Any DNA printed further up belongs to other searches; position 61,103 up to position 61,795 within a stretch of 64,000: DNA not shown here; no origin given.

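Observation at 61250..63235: B12-binding radical SAM enzyme fused to a C-terminal STAS-like domain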

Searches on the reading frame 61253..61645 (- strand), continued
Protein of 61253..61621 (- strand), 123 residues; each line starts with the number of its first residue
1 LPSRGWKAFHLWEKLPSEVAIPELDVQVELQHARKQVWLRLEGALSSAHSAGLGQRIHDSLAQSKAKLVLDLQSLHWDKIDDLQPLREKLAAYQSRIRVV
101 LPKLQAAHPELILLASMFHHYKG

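Call 29: find_homologous_proteins(query=P0161, max_evalue=0.001)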
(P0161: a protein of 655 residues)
Query P0161 (655 aa): 3268 proteins with E <= 0.001 among 8000 candidates; the best 120 are listed.
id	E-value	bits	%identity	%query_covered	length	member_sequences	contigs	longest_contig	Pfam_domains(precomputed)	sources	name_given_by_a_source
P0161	0.0e+0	1528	100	100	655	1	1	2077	PF04055.28,PF02310.25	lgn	-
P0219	0.0e+0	1149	73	100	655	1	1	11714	PF04055.28,PF02310.25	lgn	-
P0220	0.0e+0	1112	71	99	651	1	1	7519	PF02310.25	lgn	-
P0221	0.0e+0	1069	70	99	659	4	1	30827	PF02310.25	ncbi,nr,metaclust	ncbi:MAG: hypothetical protein A2901_00815 [Elusimicrobia bacterium RIFCSPLOWO2_01_FULL_54_10]|nr:MA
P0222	0.0e+0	1023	68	100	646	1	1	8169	PF04055.28,PF02310.25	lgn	-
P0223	0.0e+0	1013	67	100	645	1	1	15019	PF04055.28,PF02310.25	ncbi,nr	ncbi:MAG: hypothetical protein A3A86_07015 [Elusimicrobia bacterium RIFCSPLOWO2_01_FULL_60_11]|nr:MA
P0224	3.9e-296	1002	66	99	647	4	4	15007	PF04055.28,PF02310.25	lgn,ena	-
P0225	6.9e-289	978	63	98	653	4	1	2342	PF04055.28,PF02310.25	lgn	-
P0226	1.3e-274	931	61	98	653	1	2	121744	PF02310.25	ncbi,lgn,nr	ncbi:MAG: hypothetical protein HYT79_03420 [Elusimicrobia bacterium]|nr:hypothetical protein [Elusim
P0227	3.6e-274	929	61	97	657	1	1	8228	PF02310.25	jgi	-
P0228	4.9e-274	929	74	80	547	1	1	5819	PF04055.28,PF02310.25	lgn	-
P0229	1.1e-273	928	62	98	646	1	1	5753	PF02310.25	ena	-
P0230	3.5e-272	923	73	80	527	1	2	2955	PF04055.28,PF02310.25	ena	-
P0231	1.2e-271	921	60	98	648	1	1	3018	PF04055.28,PF02310.25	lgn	-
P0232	3.0e-271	920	59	99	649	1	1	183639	PF04055.28,PF02310.25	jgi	jgi:haloalkane dehalogenase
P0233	9.2e-271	918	63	97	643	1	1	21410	PF04055.28,PF02310.25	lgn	-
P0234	6.5e-269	912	60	98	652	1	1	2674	PF01740.27,PF04055.28,PF02310.25,PF13466.13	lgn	-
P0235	1.1e-268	911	61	97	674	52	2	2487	PF04055.28,PF02310.25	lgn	-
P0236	3.4e-268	910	59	99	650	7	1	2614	PF04055.28,PF02310.25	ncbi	ncbi:MAG: hypothetical protein WBH85_13475 [Thermoanaerobaculia bacterium]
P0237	3.7e-268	909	58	98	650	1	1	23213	PF04055.28,PF02310.25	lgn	-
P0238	4.8e-267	906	58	98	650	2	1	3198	PF04055.28,PF02310.25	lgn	-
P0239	6.5e-267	905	59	99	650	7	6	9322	PF04055.28,PF02310.25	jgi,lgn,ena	jgi:haloalkane dehalogenase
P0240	3.1e-266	903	73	80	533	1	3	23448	PF02310.25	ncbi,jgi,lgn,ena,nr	ncbi:MAG: hypothetical protein A2901_09010 [Elusimicrobia bacterium RIFCSPLOWO2_01_FULL_54_10]|nr:MA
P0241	3.9e-266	903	60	99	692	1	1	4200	PF04055.28,PF02310.25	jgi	jgi:radical SAM superfamily enzyme YgiQ (UPF0313 family)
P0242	1.2e-265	901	59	99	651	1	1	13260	PF04055.28,PF02310.25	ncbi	-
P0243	3.1e-265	900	59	99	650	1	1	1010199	PF04055.28,PF02310.25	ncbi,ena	-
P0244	6.6e-265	899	59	99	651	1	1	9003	PF04055.28,PF02310.25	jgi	jgi:radical SAM superfamily enzyme YgiQ (UPF0313 family)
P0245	7.4e-265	899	59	98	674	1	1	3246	PF04055.28,PF02310.25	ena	-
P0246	8.6e-265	898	59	99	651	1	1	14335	PF04055.28,PF02310.25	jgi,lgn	jgi:radical SAM superfamily enzyme YgiQ (UPF0313 family)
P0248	1.0e-264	898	59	99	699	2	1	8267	PF04055.28,PF02310.25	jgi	jgi:radical SAM superfamily enzyme YgiQ (UPF0313 family)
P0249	1.6e-264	897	59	99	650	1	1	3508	PF04055.28,PF02310.25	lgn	-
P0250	1.9e-264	897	58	99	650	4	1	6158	PF04055.28,PF02310.25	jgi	-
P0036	2.8e-264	897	59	99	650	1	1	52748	PF04055.28,PF02310.25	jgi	jgi:haloalkane dehalogenase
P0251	2.9e-264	897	59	99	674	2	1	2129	PF04055.28,PF02310.25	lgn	-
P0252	3.0e-264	896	58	98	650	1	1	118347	PF04055.28,PF02310.25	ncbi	-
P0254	9.1e-264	895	59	99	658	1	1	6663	PF04055.28,PF02310.25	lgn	-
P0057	1.4e-263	894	58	99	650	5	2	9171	PF04055.28,PF02310.25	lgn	-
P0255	1.5e-263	894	59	99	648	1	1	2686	PF04055.28,PF02310.25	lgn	-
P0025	1.6e-263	894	59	99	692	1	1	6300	PF04055.28,PF02310.25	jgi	jgi:radical SAM superfamily enzyme YgiQ (UPF0313 family)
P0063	1.8e-263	894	59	99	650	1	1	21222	PF04055.28,PF02310.25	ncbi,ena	ncbi:MAG: cobalamin-dependent protein [Verrucomicrobiota bacterium]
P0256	2.0e-263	894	59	99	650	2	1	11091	PF04055.28,PF02310.25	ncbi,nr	ncbi:MAG: cobalamin B12-binding domain-containing protein [Verrucomicrobia bacterium]|nr:cobalamin B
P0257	2.4e-263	893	58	98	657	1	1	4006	PF04055.28,PF02310.25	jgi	jgi:radical SAM superfamily enzyme YgiQ (UPF0313 family)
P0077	2.5e-263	893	58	99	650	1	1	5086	PF04055.28,PF02310.25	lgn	-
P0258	2.8e-263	893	58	99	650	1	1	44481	PF04055.28,PF02310.25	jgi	-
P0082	3.3e-263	893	59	99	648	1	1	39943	PF04055.28,PF02310.25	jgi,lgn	-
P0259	3.7e-263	893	59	98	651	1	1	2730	PF04055.28,PF02310.25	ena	-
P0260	3.9e-263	893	62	96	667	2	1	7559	PF04055.28,PF02310.25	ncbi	-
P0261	3.9e-263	893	58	99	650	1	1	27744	PF04055.28,PF02310.25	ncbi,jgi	jgi:radical SAM superfamily enzyme YgiQ (UPF0313 family)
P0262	4.0e-263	893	72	80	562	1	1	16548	PF04055.28,PF02310.25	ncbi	-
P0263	5.1e-263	892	59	99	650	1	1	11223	PF04055.28,PF02310.25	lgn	-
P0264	5.3e-263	892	61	93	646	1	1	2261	PF04055.28,PF02310.25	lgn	-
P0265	6.4e-263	892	59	99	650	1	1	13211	PF04055.28,PF02310.25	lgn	-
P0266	6.8e-263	892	58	98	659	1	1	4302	PF04055.28,PF02310.25,PF13466.13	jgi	jgi:radical SAM superfamily enzyme YgiQ (UPF0313 family)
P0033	6.9e-263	892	59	99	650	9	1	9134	PF04055.28,PF02310.25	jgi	-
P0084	9.2e-263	892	58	99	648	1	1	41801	PF04055.28,PF02310.25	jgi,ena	jgi:haloalkane dehalogenase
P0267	1.2e-262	891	59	99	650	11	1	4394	PF04055.28,PF02310.25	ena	-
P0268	2.8e-262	890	58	99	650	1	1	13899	PF04055.28,PF02310.25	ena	-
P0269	3.1e-262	890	59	96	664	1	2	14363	PF04055.28,PF02310.25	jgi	jgi:radical SAM superfamily enzyme YgiQ (UPF0313 family)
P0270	3.2e-262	890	58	99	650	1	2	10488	PF04055.28,PF02310.25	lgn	-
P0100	3.9e-262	889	58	99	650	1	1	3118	PF04055.28,PF02310.25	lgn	-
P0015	4.4e-262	889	58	99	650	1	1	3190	PF04055.28,PF02310.25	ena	-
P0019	4.7e-262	889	58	99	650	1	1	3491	PF04055.28,PF02310.25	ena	-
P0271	5.3e-262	889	58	99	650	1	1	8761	PF04055.28,PF02310.25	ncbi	-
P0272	6.6e-262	889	59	99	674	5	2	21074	PF04055.28,PF02310.25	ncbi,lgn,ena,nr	ncbi:MAG TPA: hypothetical protein ENI07_20150 [Desulfobacterales bacterium]|nr:hypothetical protein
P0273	8.6e-262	888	60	99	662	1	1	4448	PF04055.28,PF02310.25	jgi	jgi:radical SAM superfamily enzyme YgiQ (UPF0313 family)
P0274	8.9e-262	888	58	99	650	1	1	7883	PF04055.28,PF02310.25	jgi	jgi:radical SAM superfamily enzyme YgiQ (UPF0313 family)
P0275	1.2e-261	888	58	99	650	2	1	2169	PF04055.28,PF02310.25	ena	-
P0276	1.2e-261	888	59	96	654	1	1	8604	PF04055.28,PF02310.25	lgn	-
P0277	1.2e-261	888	57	99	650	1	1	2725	PF04055.28,PF02310.25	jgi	jgi:hypothetical protein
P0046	1.2e-261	888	58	99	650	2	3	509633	PF04055.28,PF02310.25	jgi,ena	jgi:radical SAM superfamily enzyme YgiQ (UPF0313 family)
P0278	2.6e-261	887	58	99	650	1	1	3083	PF04055.28,PF02310.25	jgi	jgi:radical SAM superfamily enzyme YgiQ (UPF0313 family)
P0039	2.9e-261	887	58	99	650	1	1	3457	PF04055.28,PF02310.25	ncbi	-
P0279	3.0e-261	887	60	96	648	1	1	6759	PF04055.28,PF02310.25,PF13466.13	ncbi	-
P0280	3.7e-261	886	59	99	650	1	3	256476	PF04055.28,PF02310.25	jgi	jgi:haloalkane dehalogenase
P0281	4.2e-261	886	58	99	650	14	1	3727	PF04055.28,PF02310.25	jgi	-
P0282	4.3e-261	886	58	99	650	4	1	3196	PF04055.28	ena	-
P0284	4.4e-261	886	58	99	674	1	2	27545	PF04055.28,PF02310.25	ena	-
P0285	4.6e-261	886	59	99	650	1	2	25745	PF04055.28,PF02310.25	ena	-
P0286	4.9e-261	886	58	99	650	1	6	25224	PF04055.28,PF02310.25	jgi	jgi:radical SAM superfamily enzyme YgiQ (UPF0313 family)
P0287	5.1e-261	886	58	99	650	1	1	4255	PF04055.28,PF02310.25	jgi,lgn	-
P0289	7.8e-261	885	57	96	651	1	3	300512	PF04055.28,PF02310.25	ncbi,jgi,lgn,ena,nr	ncbi:MAG TPA: hypothetical protein PK876_09710 [Elusimicrobiota bacterium]|nr:hypothetical protein [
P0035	7.9e-261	885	59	99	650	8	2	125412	PF04055.28,PF02310.25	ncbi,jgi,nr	ncbi:MAG TPA: hypothetical protein VL486_10500 [Verrucomicrobiae bacterium]|nr:hypothetical protein 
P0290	8.2e-261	885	58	99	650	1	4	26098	PF04055.28,PF02310.25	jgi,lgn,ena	jgi:radical SAM superfamily enzyme YgiQ (UPF0313 family)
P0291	8.3e-261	885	58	97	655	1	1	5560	PF04055.28,PF02310.25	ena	-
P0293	8.6e-261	885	57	99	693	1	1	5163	PF04055.28,PF02310.25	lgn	-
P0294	8.8e-261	885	58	99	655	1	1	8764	PF04055.28,PF02310.25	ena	-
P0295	9.8e-261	885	58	99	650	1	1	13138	PF04055.28,PF02310.25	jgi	jgi:radical SAM superfamily enzyme YgiQ (UPF0313 family)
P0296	9.9e-261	885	58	99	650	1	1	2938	PF04055.28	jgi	jgi:radical SAM superfamily enzyme YgiQ (UPF0313 family)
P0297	1.1e-260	885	58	99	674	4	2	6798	PF04055.28,PF02310.25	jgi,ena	jgi:radical SAM superfamily enzyme YgiQ (UPF0313 family)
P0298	1.2e-260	885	58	97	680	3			PF04055.28,PF02310.25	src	-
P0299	1.3e-260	884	58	99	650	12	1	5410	PF04055.28,PF02310.25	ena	-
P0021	1.5e-260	884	58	99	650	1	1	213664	PF04055.28,PF02310.25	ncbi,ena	-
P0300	1.6e-260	884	58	99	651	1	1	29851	PF04055.28,PF02310.25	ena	-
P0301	1.7e-260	884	58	96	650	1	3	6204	PF04055.28,PF02310.25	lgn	-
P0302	1.8e-260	884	58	99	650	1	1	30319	PF04055.28,PF02310.25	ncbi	-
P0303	2.8e-260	883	59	99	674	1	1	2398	PF04055.28,PF02310.25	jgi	jgi:radical SAM superfamily enzyme YgiQ (UPF0313 family)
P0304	2.9e-260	883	58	99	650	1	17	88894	PF04055.28,PF02310.25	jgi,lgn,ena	jgi:radical SAM superfamily enzyme YgiQ (UPF0313 family)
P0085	3.0e-260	883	58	99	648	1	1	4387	PF04055.28,PF02310.25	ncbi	ncbi:MAG: radical SAM protein [Verrucomicrobiota bacterium]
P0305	3.0e-260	883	58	99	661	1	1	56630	PF04055.28,PF02310.25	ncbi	-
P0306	3.5e-260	883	58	99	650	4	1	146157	PF04055.28,PF02310.25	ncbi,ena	-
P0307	4.1e-260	883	59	99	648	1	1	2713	PF04055.28,PF02310.25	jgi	jgi:radical SAM superfamily enzyme YgiQ (UPF0313 family)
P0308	4.2e-260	883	58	99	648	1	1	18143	PF04055.28,PF02310.25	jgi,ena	-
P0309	4.6e-260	883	58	99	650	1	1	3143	PF04055.28,PF02310.25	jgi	jgi:radical SAM superfamily enzyme YgiQ (UPF0313 family)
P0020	4.7e-260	883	58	99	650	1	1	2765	PF04055.28,PF02310.25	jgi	-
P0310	4.7e-260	883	58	98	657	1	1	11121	PF04055.28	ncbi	-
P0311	4.8e-260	883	58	99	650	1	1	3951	PF04055.28,PF02310.25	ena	-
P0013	5.0e-260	883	59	99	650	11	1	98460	PF04055.28,PF02310.25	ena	-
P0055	5.0e-260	883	58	99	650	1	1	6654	PF04055.28,PF02310.25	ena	-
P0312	5.5e-260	882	59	97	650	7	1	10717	PF04055.28,PF02310.25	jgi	-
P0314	5.8e-260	882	58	99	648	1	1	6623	PF04055.28,PF02310.25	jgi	jgi:radical SAM superfamily enzyme YgiQ (UPF0313 family)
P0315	6.2e-260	882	59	99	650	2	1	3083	PF04055.28,PF02310.25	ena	-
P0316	6.4e-260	882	58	99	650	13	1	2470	PF04055.28,PF02310.25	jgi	-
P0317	6.4e-260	882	58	99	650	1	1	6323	PF04055.28,PF02310.25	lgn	-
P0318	6.6e-260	882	58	99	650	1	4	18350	PF04055.28,PF02310.25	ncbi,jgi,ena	jgi:radical SAM superfamily enzyme YgiQ (UPF0313 family)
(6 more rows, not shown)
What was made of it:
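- On STAS domain (PF01740 / PF13466): P0234, P0266 and P0279 carry precomputed hits (call 29).
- P0234, P0266 and P0279 carry precomputed STAS hits (call 29).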

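Call 51: find_encoding_contigs(protein=P0240, flank=7000, max_places=2)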
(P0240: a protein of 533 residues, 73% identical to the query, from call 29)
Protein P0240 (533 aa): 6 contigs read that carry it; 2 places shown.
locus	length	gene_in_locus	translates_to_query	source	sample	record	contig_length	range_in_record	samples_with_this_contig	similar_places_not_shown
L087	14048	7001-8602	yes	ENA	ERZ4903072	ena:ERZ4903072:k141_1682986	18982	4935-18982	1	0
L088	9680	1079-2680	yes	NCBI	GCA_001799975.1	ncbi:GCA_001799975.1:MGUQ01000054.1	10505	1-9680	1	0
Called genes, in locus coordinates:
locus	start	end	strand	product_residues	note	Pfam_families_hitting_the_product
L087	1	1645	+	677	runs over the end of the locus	PF00116:COX2 (faint), PF18764:nos_propeller, PF13473:Cupredoxin_1 (weak)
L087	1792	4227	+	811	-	PF02463:SMC_N (faint), PF05048:NosD, PF13229:Beta_helix, PF00005:ABC_tran, PF13304:AAA_21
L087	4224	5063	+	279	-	PF01061:ABC2_membrane, PF12679:ABC2_membrane_2, PF12730:ABC2_membrane_4, PF12698:ABC2_membrane_3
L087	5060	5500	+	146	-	PF05573:NosL (faint)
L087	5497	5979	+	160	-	PF13664:DUF4149, PF05425:CopD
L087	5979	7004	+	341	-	PF13353:Fer4_12 (faint), PF04055:Radical_SAM, PF13186:SPASM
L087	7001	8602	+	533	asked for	PF02310:B12-binding (weak)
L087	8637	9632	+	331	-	PF01073:3Beta_HSD, PF01370:Epimerase, PF02719:Polysacc_synt_2, PF04321:RmlD_sub_bind, PF05368:NmrA, PF07993:NAD_binding_4, PF13460:NAD_binding_10, PF16363:GDP_Man_Dehyd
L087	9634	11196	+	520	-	PF01467:CTP_transf_like, PF00294:PfkB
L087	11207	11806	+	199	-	PF13580:SIS_2, PF01380:SIS (weak)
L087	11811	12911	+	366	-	PF00266:Aminotran_5 (weak), PF01041:DegT_DnrJ_EryC1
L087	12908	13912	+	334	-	PF01073:3Beta_HSD, PF01370:Epimerase, PF02719:Polysacc_synt_2, PF04321:RmlD_sub_bind, PF05368:NmrA, PF13460:NAD_binding_10, PF16363:GDP_Man_Dehyd, PF07993:NAD_binding_4 (weak)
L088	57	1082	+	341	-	PF13353:Fer4_12 (faint), PF04055:Radical_SAM, PF13186:SPASM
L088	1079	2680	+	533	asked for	PF02310:B12-binding (weak)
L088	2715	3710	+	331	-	PF01073:3Beta_HSD, PF01370:Epimerase, PF02719:Polysacc_synt_2, PF04321:RmlD_sub_bind, PF05368:NmrA, PF07993:NAD_binding_4, PF13460:NAD_binding_10, PF16363:GDP_Man_Dehyd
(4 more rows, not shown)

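Call 52: find_encoding_contigs(protein=P0262, flank=7000, max_places=1)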
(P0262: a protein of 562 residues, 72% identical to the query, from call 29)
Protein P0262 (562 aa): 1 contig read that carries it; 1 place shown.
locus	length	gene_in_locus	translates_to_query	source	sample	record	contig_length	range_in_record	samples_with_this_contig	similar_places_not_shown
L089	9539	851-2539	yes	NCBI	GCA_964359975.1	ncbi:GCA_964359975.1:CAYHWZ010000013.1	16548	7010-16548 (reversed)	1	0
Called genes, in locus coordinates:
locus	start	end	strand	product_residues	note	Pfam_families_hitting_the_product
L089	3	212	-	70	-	?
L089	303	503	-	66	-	PF00313:CSD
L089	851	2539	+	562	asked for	PF02310:B12-binding, PF04055:Radical_SAM (faint)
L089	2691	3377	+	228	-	PF00072:Response_reg, PF00486:Trans_reg_C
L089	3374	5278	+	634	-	-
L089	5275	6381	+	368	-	PF21347:DUF3108_like (weak)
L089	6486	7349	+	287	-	PF13365:Trypsin_2 (weak)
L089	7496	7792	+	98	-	-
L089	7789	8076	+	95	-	-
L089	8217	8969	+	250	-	PF00929:RNase_T, PF16473:Rv2179c-like (weak), PF20600:ExoX-like_C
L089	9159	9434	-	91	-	-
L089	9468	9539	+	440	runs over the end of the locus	PF02321:OEP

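Call 53: find_encoding_contigs(protein=P0221, flank=7000, max_places=1)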
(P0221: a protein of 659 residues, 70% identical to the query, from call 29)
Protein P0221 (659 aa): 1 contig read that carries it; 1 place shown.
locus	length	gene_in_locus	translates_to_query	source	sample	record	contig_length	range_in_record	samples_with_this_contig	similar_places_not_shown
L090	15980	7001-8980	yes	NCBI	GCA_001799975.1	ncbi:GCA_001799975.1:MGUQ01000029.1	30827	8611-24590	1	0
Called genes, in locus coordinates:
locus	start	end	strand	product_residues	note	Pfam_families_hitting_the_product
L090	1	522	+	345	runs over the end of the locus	PF13609:Porin_4 (weak)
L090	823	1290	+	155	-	PF01967:MoaC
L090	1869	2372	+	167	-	PF00994:MoCF_biosynth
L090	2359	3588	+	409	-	PF03453:MoeA_N, PF00994:MoCF_biosynth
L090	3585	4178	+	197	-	PF12804:NTP_transf_3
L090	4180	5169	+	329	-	PF04055:Radical_SAM, PF13353:Fer4_12 (weak), PF06463:Mob_synth_C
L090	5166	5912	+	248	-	PF01925:TauE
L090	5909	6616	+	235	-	PF00902:TatC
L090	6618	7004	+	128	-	PF08859:DGC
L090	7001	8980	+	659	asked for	PF02310:B12-binding (weak)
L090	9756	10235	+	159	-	PF00115:COX1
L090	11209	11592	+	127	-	PF01381:HTH_3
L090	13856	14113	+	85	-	PF01541:GIY-YIG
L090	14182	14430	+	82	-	-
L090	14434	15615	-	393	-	PF19293:CdaA_N, PF02457:DAC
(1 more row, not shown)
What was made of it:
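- One MAG (GCA_001799975.1) has both forms (calls 51, 53).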

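Call 71: find_encoding_contigs(protein=P0226, flank=6000, max_places=1)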
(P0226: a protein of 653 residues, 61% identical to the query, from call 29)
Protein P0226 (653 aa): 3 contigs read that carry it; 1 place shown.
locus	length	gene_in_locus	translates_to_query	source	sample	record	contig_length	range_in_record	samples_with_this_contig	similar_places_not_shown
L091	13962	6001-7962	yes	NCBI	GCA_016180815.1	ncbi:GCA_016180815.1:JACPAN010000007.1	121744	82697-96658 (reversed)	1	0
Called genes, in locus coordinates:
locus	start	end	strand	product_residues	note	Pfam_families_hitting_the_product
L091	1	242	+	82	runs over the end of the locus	-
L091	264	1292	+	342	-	PF04055:Radical_SAM, PF13186:SPASM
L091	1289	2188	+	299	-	PF00070:Pyr_redox (faint), PF00890:FAD_binding_2 (weak), PF01134:GIDA (faint), PF01266:DAO (weak), PF01494:FAD_binding_3 (faint), PF07992:Pyr_redox_2, PF12831:FAD_oxidored (weak), PF13738:Pyr_redox_3, +2 more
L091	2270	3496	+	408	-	PF04055:Radical_SAM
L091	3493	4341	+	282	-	-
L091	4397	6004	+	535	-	PF04055:Radical_SAM (weak), PF00857:Isochorismatase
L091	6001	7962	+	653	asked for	PF02310:B12-binding (weak)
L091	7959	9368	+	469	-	PF01212:Beta_elim_lyase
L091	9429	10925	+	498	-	PF13291:ACT_4, PF00390:malic, PF03949:Malic_M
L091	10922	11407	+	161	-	PF13664:DUF4149, PF05425:CopD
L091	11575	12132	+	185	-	PF00571:CBS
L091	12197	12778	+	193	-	-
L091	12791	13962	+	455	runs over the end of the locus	-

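Call 72: find_encoding_contigs(protein=P0232, flank=6000, max_places=1)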
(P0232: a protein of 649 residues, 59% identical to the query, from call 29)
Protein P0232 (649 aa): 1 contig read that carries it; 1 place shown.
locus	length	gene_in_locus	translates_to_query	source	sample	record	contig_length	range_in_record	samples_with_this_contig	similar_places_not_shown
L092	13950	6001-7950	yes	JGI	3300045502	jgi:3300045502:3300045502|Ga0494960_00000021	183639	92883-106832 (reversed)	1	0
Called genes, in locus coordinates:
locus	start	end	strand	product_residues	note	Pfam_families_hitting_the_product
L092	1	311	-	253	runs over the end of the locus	PF00990:GGDEF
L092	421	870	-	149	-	PF21818:DUF6884 (weak)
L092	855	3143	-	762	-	PF02861:Clp_N, PF13191:AAA_16 (faint), PF00004:AAA, PF17871:AAA_lid_9, PF00004:AAA, PF07724:AAA_2, PF07728:AAA_5, PF10431:ClpB_D2-small, +8 more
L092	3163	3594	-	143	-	PF02617:ClpS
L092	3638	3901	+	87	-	-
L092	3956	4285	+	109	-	-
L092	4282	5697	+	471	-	PF00515:TPR_1 (faint), PF07719:TPR_2 (faint), PF12895:ANAPC3 (faint), PF13181:TPR_8 (faint), PF13424:TPR_12 (faint), PF14559:TPR_19 (weak), PF13432:TPR_16 (weak), PF00027:cNMP_binding, +5 more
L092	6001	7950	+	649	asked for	PF02310:B12-binding, PF04055:Radical_SAM (weak)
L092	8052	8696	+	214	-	PF01797:Y1_Tnp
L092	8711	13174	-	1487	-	PF01869:BcrAD_BadFG, PF02782:FGGY_C (weak), PF01869:BcrAD_BadFG, PF09989:DUF2229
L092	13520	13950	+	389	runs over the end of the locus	PF00487:FA_desaturase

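Call 73: find_encoding_contigs(protein=P0289, flank=6000, max_places=1)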
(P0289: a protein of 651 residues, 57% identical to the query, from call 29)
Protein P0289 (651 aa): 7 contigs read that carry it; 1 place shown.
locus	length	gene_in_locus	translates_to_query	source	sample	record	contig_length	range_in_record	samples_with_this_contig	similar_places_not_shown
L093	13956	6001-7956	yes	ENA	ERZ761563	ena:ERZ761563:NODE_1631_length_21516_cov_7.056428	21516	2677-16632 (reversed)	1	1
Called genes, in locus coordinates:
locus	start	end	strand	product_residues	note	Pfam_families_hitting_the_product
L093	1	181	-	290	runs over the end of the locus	PF01634:HisG, PF08029:HisG_C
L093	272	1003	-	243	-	PF04338:DUF481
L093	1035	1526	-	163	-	PF01741:MscL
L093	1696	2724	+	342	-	PF08240:ADH_N, PF00107:ADH_zinc_N, PF13602:ADH_zinc_N_2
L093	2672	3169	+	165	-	PF13474:SnoaL_3, PF14534:DUF4440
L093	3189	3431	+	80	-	PF09723:Zn_ribbon_8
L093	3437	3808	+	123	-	PF00072:Response_reg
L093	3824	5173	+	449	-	PF00890:FAD_binding_2 (weak), PF01266:DAO, PF01494:FAD_binding_3, PF01946:Thi4 (weak), PF07992:Pyr_redox_2 (weak), PF12831:FAD_oxidored, PF13450:NAD_binding_8 (weak), PF04820:Trp_halogenase (weak), +3 more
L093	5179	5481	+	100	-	PF05187:Fer4_ETF_QO, PF12838:Fer4_7 (faint), PF25160:LdpA_Fe-S-bd (weak), PF13187:Fer4_9 (weak), PF12797:Fer4_2 (weak)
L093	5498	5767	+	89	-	PF01106:NifU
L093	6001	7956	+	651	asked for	PF02310:B12-binding, PF04055:Radical_SAM (weak)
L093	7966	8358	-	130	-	PF00072:Response_reg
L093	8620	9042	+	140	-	-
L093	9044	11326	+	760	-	PF10282:Lactonase (faint), PF21783:YNCE (faint), PF16819:DUF5074 (faint)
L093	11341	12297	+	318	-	PF03687:UPF0164 (faint)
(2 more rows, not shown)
